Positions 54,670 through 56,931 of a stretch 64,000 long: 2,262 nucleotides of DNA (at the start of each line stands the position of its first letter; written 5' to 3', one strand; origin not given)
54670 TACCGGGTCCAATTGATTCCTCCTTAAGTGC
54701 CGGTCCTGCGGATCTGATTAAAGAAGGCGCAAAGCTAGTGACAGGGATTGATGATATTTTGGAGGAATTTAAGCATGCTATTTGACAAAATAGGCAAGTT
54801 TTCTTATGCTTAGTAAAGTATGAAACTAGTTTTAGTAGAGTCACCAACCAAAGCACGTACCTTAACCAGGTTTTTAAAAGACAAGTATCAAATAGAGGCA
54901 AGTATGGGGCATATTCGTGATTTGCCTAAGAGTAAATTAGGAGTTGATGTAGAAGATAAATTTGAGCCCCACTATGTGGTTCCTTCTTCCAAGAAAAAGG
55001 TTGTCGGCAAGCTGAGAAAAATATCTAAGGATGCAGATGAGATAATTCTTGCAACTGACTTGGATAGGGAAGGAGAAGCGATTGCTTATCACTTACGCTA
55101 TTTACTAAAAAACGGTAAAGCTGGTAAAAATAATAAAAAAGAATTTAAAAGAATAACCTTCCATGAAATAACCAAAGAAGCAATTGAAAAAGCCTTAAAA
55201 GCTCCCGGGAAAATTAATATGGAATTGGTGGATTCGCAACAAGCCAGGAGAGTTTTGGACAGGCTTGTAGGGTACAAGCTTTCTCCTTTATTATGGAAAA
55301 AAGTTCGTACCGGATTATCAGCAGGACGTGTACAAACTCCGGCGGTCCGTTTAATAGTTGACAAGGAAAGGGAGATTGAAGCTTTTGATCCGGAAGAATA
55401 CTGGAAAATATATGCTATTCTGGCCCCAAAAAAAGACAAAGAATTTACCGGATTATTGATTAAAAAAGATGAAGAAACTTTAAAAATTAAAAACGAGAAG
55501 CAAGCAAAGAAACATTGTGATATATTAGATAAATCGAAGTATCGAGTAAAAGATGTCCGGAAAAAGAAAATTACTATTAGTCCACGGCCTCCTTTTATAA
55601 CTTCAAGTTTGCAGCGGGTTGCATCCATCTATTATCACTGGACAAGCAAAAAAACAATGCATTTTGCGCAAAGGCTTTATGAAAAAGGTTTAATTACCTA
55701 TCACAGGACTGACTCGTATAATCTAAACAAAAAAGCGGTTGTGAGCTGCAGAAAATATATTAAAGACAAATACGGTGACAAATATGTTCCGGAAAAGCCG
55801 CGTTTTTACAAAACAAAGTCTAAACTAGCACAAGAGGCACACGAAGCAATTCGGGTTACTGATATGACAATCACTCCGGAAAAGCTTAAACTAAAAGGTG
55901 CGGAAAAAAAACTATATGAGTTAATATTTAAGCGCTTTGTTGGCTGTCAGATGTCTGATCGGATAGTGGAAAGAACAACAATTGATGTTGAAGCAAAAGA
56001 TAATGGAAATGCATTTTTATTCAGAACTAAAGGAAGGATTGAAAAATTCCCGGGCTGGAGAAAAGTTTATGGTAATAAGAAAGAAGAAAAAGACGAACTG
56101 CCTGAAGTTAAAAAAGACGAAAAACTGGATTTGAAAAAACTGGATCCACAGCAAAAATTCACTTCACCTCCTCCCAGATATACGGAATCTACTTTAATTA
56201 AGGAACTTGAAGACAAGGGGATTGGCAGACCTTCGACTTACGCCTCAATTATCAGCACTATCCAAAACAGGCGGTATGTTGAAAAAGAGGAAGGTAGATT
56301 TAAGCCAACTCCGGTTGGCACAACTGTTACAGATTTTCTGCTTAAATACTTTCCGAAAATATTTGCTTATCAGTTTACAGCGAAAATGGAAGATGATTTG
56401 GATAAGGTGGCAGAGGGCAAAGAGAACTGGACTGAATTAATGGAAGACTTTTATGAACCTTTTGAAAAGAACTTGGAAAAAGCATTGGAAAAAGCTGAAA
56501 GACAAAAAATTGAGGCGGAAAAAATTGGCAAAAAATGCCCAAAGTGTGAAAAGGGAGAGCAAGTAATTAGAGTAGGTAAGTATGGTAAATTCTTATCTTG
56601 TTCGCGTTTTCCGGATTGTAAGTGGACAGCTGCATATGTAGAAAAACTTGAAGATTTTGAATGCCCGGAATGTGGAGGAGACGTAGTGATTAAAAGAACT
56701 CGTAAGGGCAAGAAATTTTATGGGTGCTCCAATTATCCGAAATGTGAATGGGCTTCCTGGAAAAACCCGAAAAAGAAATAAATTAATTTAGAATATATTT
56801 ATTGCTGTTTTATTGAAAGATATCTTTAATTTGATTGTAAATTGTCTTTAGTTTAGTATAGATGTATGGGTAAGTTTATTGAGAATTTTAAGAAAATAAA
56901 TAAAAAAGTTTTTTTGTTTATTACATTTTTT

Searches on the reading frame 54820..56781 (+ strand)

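Call 43: search_protein_families(library=pfam, proteins=[window:54820-56781:+], max_evalue=0.001)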
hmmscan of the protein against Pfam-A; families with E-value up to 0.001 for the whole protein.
window:54820-56781:+ (653 aa): 3 families
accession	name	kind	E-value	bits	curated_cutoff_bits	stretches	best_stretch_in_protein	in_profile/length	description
PF01131.25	Topoisom_bac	-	1.6e-131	439.6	35.1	1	131-541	1-410/411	DNA topoisomerase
PF01396.24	Zn_ribbon_Top1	-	1.9e-25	88.8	32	2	614-650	3-38/39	Topoisomerase DNA binding C4 zinc finger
PF01751.28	Toprim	-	2.2e-21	76.3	23.1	1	2-117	1-96/96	Toprim domain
